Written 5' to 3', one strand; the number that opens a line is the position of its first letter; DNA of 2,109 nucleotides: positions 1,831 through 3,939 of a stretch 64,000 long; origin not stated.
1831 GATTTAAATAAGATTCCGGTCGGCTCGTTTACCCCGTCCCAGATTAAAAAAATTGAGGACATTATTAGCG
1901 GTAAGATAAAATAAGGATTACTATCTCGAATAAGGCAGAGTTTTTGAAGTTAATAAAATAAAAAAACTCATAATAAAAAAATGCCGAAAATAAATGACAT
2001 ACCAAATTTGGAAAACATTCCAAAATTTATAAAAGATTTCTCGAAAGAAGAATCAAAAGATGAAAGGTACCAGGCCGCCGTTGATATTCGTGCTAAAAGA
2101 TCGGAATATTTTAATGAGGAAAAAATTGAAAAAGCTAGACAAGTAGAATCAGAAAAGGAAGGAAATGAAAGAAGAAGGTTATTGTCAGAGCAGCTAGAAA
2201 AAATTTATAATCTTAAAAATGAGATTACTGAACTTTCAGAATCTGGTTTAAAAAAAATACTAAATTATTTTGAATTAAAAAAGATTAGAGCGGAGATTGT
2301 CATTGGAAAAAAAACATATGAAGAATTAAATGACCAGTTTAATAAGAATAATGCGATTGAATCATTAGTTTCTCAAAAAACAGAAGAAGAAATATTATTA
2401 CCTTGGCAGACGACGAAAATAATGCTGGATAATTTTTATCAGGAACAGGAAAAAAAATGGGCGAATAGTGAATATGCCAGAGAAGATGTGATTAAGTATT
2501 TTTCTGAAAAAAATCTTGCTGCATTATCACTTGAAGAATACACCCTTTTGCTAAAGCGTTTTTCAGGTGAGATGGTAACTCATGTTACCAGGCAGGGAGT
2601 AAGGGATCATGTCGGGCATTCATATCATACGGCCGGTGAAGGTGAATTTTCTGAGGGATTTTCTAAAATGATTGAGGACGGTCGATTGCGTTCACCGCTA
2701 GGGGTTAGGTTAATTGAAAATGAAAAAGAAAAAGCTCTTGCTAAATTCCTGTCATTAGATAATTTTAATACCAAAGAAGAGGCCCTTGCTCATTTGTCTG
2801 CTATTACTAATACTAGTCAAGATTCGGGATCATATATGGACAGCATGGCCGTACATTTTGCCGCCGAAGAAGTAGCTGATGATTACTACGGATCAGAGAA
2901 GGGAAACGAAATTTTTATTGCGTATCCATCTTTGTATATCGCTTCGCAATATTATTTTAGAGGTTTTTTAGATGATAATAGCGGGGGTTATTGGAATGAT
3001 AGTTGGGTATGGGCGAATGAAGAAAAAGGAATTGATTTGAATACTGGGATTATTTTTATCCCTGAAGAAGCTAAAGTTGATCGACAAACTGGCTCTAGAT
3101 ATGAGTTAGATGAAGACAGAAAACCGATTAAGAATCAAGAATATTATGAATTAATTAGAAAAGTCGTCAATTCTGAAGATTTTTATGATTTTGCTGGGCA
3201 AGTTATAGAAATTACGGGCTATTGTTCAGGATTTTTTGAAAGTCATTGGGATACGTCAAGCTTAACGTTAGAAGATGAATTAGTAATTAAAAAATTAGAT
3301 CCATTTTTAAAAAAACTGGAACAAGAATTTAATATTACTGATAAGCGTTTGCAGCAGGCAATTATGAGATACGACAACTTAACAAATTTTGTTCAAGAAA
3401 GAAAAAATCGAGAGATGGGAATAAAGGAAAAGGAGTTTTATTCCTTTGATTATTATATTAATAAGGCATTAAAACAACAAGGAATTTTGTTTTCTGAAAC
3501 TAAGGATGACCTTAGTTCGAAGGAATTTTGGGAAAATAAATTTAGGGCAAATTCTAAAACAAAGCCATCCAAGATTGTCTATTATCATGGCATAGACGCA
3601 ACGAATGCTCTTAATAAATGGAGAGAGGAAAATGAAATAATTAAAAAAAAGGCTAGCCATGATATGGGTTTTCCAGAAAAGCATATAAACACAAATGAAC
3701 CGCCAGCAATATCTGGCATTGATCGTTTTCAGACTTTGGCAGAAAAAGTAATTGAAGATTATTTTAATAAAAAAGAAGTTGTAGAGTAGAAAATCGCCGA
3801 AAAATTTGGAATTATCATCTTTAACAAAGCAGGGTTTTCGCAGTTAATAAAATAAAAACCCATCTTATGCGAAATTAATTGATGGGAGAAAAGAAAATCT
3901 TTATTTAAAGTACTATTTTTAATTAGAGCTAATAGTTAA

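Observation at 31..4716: Orphan four-gene block: methyltransferase, glycine-zipper Abi-alpha-like protein, 602-aa coiled-coil protein, bitopic membrane protein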

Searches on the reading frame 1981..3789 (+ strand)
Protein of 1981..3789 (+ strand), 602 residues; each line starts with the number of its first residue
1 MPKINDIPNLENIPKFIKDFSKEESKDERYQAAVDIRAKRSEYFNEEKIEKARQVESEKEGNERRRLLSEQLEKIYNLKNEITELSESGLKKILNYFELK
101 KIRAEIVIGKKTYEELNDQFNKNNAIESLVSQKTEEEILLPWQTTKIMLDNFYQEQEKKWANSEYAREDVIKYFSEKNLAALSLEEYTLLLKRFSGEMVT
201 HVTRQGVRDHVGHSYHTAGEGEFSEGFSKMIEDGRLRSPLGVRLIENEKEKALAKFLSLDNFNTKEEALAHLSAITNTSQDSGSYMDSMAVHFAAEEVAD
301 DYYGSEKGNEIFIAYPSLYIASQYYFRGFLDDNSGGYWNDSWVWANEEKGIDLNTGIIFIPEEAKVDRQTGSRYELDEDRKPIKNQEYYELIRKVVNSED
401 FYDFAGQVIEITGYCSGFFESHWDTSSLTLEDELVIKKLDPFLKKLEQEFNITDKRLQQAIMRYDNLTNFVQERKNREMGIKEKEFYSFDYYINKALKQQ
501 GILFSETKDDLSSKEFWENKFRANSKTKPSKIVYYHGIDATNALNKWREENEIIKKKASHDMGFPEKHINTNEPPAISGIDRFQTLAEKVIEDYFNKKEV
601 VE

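Call 3: search_protein_families(library=pfam, proteins=[window:1981-3789:+], max_evalue=1)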
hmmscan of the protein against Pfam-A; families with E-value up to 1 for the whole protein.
window:1981-3789:+ (602 aa): 0 families

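Call 4: search_protein_families(library=padloc, proteins=[window:1981-3789:+], max_evalue=1)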
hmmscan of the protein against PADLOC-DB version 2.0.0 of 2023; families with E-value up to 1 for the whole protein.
window:1981-3789:+ (602 aa): 0 families

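Call 5: search_protein_families(library=ncbifam, proteins=[window:1981-3789:+], max_evalue=1)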
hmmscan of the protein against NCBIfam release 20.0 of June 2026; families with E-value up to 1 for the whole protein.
window:1981-3789:+ (602 aa): 1 family
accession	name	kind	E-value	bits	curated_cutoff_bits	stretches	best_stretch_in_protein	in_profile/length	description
TIGR00135.1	gatC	equivalog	0.068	13.5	47.1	1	64-123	21-81/93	Asp-tRNA(Asn)/Glu-tRNA(Gln) amidotransferase subunit GatC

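Call 9: find_homologous_proteins(query=window:1981-3789:+)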
Query window:1981-3789:+ (602 aa): 321 proteins with E <= 0.001 among 8000 candidates; the best 120 are listed.
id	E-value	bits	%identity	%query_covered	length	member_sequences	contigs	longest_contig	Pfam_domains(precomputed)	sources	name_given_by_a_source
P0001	0.0e+0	1336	100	100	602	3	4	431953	-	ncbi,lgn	ncbi:MAG: hypothetical protein WCN88_00085 [Candidatus Falkowbacteria bacterium]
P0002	6.5e-220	750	59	98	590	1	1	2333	-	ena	-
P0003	1.0e-218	746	58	98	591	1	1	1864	-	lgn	-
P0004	1.3e-218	746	59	98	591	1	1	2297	-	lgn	-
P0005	5.0e-218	744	59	98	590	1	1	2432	-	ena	-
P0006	1.0e-217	743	59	98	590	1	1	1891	-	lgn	-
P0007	1.9e-217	742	59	98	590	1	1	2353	-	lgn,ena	-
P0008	7.6e-217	740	59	98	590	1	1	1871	-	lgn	-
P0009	1.7e-216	739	59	98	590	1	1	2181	-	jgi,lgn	jgi:hypothetical protein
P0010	7.2e-214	730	57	97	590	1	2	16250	-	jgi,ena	-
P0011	4.9e-213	727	57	98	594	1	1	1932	-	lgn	-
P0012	1.3e-212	726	57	98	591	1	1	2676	-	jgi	-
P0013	3.5e-212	724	56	98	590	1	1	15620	-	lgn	-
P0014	2.5e-211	722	58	98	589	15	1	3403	-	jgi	-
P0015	1.5e-210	719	57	98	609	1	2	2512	-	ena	-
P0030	3.3e-200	685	53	98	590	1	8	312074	-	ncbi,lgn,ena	-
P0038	4.0e-198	678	56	98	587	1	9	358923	-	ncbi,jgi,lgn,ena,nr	ncbi:hypothetical protein HOD96_00085 [Candidatus Falkowbacteria bacterium]|jgi:hypothetical protein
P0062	2.9e-190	652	54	98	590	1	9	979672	-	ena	-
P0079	7.8e-181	621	50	97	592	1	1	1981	-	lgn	-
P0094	1.4e-172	594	49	97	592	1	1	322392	-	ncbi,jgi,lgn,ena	ncbi:MAG: hypothetical protein WC120_00210 [Parcubacteria group bacterium]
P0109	2.0e-163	563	46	98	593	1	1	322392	-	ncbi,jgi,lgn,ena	ncbi:MAG: hypothetical protein WC120_05020 [Parcubacteria group bacterium]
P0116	3.9e-161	556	47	98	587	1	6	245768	-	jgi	jgi:hypothetical protein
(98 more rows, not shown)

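Call 10: find_encoding_contigs(protein=window:1981-3789:+, flank=10000)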
Protein window:1981-3789:+ (602 aa): 3 contigs read that carry it; 2 places shown.
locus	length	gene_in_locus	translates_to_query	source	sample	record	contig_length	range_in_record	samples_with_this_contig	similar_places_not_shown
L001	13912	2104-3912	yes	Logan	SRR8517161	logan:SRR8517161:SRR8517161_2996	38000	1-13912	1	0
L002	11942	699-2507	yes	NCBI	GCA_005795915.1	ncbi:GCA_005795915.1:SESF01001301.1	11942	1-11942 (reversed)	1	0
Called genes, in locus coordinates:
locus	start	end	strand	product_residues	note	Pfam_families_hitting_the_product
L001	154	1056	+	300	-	PF01209:Ubie_methyltran, PF08242:Methyltransf_12 (weak), PF13649:Methyltransf_25, PF13847:Methyltransf_31 (weak), PF08241:Methyltransf_11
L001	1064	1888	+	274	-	-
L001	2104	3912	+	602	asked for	-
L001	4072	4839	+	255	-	-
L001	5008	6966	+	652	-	PF01471:PG_binding_1, PF13290:CHB_HEX_C_1, PF13287:Fn3_assoc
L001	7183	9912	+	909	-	PF03477:ATP-cone, PF00317:Ribonuc_red_lgN, PF02867:Ribonuc_red_lgC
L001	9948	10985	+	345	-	PF00268:Ribonuc_red_sm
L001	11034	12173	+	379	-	PF00390:malic, PF03949:Malic_M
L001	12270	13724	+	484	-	PF00005:ABC_tran, PF00931:NB-ARC (faint), PF02463:SMC_N (faint), PF03193:RsgA_GTPase (faint), PF13175:AAA_15 (faint), PF13191:AAA_16 (faint), PF13401:AAA_22 (faint), PF00005:ABC_tran, +2 more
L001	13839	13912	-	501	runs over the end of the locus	PF00206:Lyase_1, PF08328:ASL_C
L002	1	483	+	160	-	?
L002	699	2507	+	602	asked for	-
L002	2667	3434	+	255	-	-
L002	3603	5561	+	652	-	PF01471:PG_binding_1, PF13290:CHB_HEX_C_1, PF13287:Fn3_assoc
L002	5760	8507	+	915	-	PF03477:ATP-cone, PF00317:Ribonuc_red_lgN, PF02867:Ribonuc_red_lgC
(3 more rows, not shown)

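Call 12: find_encoding_contigs(protein=P0038, flank=8000, max_places=2)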
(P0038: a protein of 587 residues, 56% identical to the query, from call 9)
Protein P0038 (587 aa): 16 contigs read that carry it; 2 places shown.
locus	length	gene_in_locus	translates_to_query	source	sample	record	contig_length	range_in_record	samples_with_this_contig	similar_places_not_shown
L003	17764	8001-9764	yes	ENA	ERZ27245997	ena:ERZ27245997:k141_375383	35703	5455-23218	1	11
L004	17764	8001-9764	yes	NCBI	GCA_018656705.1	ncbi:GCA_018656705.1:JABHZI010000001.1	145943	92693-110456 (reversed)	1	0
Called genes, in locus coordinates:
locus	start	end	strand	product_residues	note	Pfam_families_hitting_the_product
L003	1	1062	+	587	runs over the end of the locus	PF00664:ABC_membrane, PF02463:SMC_N (weak), PF00005:ABC_tran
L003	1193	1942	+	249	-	PF02535:Zip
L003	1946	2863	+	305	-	PF00291:PALP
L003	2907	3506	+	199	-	-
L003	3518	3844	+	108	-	PF18912:DZR_2 (weak)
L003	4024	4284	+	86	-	-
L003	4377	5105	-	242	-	PF01978:TrmB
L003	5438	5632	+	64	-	-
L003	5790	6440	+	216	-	-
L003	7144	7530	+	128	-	-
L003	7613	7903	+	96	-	-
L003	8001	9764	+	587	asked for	-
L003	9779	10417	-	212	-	PF01300:Sua5_yciO_yrdC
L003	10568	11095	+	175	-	PF20803:PaaX_M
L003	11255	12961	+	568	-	PF18933:PsbP_2 (faint)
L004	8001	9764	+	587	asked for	-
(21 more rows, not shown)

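Call 13: find_encoding_contigs(protein=P0062, flank=8000, max_places=2)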
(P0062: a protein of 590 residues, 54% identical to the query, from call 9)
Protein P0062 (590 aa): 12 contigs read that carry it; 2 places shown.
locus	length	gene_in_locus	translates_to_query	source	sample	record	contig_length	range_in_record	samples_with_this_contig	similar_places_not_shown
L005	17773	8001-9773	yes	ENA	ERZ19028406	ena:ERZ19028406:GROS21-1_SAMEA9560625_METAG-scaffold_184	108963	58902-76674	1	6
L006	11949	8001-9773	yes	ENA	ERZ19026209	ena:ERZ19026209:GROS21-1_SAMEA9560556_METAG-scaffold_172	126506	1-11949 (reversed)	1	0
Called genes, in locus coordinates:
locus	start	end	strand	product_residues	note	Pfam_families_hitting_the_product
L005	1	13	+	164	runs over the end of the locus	PF03073:TspO_MBR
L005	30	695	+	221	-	PF07853:DUF1648, PF13630:SdpI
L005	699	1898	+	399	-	PF05496:RuvB_N, PF00004:AAA, PF07728:AAA_5 (weak), PF13173:AAA_14 (weak), PF16193:AAA_assoc_2, PF12002:MgsA_C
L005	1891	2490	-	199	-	-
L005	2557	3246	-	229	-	PF00072:Response_reg, PF00486:Trans_reg_C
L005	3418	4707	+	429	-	PF13393:tRNA-synt_His, PF00587:tRNA-synt_2b (weak), PF03129:HGTP_anticodon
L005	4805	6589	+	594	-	PF00009:GTP_EFTU, PF01926:MMR_HSR1 (weak), PF22042:EF-G_D2, PF03144:GTP_EFTU_D2, PF00679:EFG_C, PF21018:BipA_C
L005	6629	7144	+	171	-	-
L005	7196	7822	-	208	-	PF01351:RNase_HII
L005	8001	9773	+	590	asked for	-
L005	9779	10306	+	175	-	PF10648:Gmad2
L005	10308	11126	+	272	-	-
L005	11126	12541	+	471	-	PF01406:tRNA-synt_1e, PF09334:tRNA-synt_1g (faint), PF23493:CysS_C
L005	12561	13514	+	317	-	PF01207:Dus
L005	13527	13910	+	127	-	PF00814:TsaD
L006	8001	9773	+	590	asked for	-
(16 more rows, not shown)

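Call 14: find_encoding_contigs(protein=P0094, flank=8000, max_places=2)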
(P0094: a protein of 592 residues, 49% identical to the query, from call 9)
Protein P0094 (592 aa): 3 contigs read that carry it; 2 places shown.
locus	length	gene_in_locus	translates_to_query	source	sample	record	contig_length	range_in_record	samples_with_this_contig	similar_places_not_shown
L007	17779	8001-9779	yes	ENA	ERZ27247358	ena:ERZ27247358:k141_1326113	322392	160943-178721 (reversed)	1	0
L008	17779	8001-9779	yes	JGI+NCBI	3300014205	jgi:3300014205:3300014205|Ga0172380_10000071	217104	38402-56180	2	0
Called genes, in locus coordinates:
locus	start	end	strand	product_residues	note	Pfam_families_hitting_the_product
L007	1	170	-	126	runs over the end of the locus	PF00825:Ribonuclease_P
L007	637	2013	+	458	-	PF11638:DnaA_N, PF00308:Bac_DnaA, PF01695:IstB_IS21, PF13173:AAA_14 (weak), PF08299:Bac_DnaA_C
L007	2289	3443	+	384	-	PF00712:DNA_pol3_beta, PF02767:DNA_pol3_beta_2, PF02768:DNA_pol3_beta_3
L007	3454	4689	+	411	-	PF02812:ELFV_dehydrog_N, PF00208:ELFV_dehydrog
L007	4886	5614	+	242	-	PF01978:TrmB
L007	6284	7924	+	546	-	-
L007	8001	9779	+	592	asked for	-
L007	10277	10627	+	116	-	-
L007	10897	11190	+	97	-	PF05258:DciA (weak)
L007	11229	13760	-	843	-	PF00912:Transgly, PF00905:Transpeptidase, PF17957:Big_7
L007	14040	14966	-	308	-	PF14398:ATPgrasp_YheCD (faint), PF02955:GSH-S_ATP, PF08443:RimK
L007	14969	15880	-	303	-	PF03133:TTL (faint), PF08443:RimK, PF02955:GSH-S_ATP, PF07478:Dala_Dala_lig_C (weak)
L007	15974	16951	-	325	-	PF02655:ATP-grasp_3 (faint), PF08443:RimK (weak)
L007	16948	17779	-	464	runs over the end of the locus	PF14397:ATPgrasp_ST, PF02655:ATP-grasp_3 (faint), PF08443:RimK (faint), PF14398:ATPgrasp_YheCD (faint), PF05618:RimB-like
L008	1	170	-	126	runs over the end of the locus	PF00825:Ribonuclease_P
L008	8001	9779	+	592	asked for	-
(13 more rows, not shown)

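Call 24: predict_structure(alignment_id=A1)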
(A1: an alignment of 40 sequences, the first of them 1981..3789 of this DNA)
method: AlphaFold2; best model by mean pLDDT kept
length: 602 residues; sequences in the alignment: 40
mean_pLDDT: 79.0   pTM: 0.73
mean pLDDT of the five models: 79.0, 76.6, 75.6, 72.0, 71.6
residues with pLDDT >= 90: 150; 70-90: 307; 50-70: 111; < 50: 34
segments of 3 or more residues with pLDDT < 50: 1-9, 205-218, 301-304, 335-338
pLDDT, mean of each block of 10 residues (from residue 1): 42 81 88 87 83 78 77 76 63 62 66 75 72 67 84 90 85 90 91 69 49 42 74 83 75 84 93 80 74 69 57 85 79 54 73 91 89 85 91 96 95 64 60 86 96 93 92 92 79 87 88 93 89 87 87 70 74 82 92 90 70
secondary structure, 60 per line:
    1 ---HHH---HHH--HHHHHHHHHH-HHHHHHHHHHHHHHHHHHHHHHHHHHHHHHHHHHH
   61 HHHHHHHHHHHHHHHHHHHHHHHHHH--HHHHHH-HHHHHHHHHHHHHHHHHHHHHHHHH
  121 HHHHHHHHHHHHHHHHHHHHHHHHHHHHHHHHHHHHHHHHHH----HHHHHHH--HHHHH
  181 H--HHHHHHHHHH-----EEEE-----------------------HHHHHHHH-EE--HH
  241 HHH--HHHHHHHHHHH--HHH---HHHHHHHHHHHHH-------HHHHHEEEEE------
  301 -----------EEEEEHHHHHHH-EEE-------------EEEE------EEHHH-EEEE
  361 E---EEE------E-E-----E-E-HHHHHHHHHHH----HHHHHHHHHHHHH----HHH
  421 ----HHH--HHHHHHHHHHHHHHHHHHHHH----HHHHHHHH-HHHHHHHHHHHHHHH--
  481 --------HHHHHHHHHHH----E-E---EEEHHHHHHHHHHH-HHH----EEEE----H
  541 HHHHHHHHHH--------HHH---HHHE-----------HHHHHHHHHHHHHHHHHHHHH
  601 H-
elements in order: H15-24 H26-86 H89-94 H96-162 H167-173 H176-181 H184-193 E199-202 H226-233 H239-243 H246-256 H265-277 H285-289 E290-294 E312-316 H317-323 E325-327 E341-344 E357-361 E365-367 H386-396 H401-413 H430-450 H455-462 H464-478 H489-499 E510-512 H513-523 E532-535 H540-550 H580-601

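Call 27: search_solved_structures(query=A1, max_evalue=1)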
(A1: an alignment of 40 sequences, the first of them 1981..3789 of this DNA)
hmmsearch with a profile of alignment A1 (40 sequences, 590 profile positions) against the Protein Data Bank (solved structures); distinct sequences matched with E-value up to 1: 4.
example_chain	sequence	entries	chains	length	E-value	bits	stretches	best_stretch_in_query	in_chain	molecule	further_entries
6muo_M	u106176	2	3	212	0.0032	19.2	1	408-525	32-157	Centromere protein N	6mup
4zry_B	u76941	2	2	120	0.21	13.2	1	14-107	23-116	Keratin, type II cytoskeletal 1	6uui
3tnu_B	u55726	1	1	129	0.54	11.9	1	16-107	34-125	Keratin, type II cytoskeletal 5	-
6jfv_B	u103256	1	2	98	0.94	11.1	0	16-107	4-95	Keratin, type II cytoskeletal 5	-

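Call 67: find_related_loci(query=A1, collection=viral_contigs, flank=6000)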
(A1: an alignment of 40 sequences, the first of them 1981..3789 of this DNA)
Query A1 (602 aa) in viral_contigs; peptide patterns used: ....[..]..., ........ (x = any residue, [..] = any of these).
25 stretches matched a pattern, but none encodes a relative of the query by tblastn (E <= 1e-3).

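Call 107: find_encoding_contigs(protein=P0030, flank=6000, max_places=1)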
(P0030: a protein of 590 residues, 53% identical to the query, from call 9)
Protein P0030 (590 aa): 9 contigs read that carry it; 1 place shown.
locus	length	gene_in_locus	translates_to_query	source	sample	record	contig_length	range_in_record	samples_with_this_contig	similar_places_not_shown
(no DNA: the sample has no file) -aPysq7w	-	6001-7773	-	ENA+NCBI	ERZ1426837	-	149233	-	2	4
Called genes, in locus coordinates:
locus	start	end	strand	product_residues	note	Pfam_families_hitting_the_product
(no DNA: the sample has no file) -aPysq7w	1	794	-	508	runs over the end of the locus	PF00133:tRNA-synt_1, PF01406:tRNA-synt_1e (faint), PF09334:tRNA-synt_1g, PF00133:tRNA-synt_1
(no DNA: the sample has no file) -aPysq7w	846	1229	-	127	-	-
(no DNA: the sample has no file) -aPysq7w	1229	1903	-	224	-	PF18895:T4SS_pilin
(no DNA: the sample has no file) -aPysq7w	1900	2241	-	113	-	PF18895:T4SS_pilin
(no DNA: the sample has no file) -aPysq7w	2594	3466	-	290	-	PF00483:NTP_transferase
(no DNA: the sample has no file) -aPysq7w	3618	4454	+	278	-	PF01734:Patatin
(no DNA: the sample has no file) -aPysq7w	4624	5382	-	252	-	PF01026:TatD_DNase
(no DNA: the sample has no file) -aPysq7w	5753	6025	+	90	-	-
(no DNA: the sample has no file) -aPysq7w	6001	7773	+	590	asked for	-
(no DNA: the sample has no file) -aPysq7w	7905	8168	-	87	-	PF01541:GIY-YIG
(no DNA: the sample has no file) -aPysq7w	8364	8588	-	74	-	-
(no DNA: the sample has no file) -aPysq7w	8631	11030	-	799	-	PF00158:Sigma54_activat (faint), PF13191:AAA_16 (faint), PF00004:AAA, PF07724:AAA_2, PF07728:AAA_5 (weak), PF10431:ClpB_D2-small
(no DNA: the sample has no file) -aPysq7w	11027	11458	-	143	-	-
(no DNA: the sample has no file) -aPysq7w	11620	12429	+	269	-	-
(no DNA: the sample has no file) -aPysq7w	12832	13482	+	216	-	PF18933:PsbP_2 (faint)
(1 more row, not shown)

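Call 108: find_encoding_contigs(protein=P0116, flank=6000, max_places=1)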
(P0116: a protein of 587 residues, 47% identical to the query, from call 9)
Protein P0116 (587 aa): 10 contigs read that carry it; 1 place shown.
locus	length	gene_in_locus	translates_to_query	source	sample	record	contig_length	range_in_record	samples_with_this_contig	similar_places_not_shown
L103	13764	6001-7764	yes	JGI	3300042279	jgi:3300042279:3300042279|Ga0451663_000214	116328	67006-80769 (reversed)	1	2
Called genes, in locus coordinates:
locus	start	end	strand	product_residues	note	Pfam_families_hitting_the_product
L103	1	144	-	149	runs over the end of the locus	PF00436:SSB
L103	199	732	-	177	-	PF01250:Ribosomal_S6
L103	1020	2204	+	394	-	PF01170:UPF0020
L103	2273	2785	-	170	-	-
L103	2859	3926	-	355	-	PF01926:MMR_HSR1, PF02421:FeoB_N, PF06071:YchF-GTPase_C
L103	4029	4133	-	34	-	-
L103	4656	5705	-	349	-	PF00814:TsaD, PF22521:HypF_C_2 (weak)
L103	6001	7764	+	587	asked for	-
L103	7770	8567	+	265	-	PF01734:Patatin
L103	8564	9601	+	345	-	PF13091:PLDc_2, PF00614:PLDc (weak), PF13091:PLDc_2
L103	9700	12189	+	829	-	PF00005:ABC_tran (faint), PF02463:SMC_N (faint), PF03193:RsgA_GTPase (faint), PF13191:AAA_16 (faint), PF13401:AAA_22 (faint), PF13481:AAA_25 (faint), PF13555:AAA_29 (faint), PF17755:UvrA_DNA-bind, +3 more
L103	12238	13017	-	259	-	PF00459:Inositol_P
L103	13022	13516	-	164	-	PF00149:Metallophos, PF12850:Metallophos_2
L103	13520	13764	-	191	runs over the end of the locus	PF01997:Translin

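Call 109: find_encoding_contigs(protein=P0109, flank=6000, max_places=1)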
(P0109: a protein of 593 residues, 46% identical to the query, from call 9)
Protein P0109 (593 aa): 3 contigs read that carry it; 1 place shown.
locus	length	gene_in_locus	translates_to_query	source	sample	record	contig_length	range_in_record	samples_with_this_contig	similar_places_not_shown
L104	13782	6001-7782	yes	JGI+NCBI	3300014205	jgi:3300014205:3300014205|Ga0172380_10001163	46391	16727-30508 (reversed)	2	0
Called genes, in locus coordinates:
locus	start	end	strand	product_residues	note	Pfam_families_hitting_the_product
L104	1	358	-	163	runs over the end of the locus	PF01245:Ribosomal_L19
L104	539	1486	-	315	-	PF01479:S4 (weak), PF00849:PseudoU_synth_2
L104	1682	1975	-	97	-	-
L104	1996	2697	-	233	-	-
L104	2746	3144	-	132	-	PF11333:DUF3135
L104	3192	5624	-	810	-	PF00294:PfkB, PF05221:AdoHcyase, PF00670:AdoHcyase_NAD, PF02826:2-Hacid_dh_C, PF07991:KARI_N (weak)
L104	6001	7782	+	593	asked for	-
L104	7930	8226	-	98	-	PF01035:DNA_binding_1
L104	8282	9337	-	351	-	PF13404:HTH_AsnC-type (weak), PF13412:HTH_24 (weak)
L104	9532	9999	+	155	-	-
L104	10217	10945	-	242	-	PF01978:TrmB, PF03965:Penicillinase_R (weak)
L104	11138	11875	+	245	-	PF02353:CMAS, PF03848:TehB (weak), PF13489:Methyltransf_23, PF05175:MTS, PF13847:Methyltransf_31, PF08241:Methyltransf_11, PF08242:Methyltransf_12, PF13649:Methyltransf_25, +1 more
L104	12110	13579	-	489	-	PF01743:PolyA_pol, PF12627:PolyA_pol_RNAbd, PF01966:HD, PF13735:tRNA_NucTran2_2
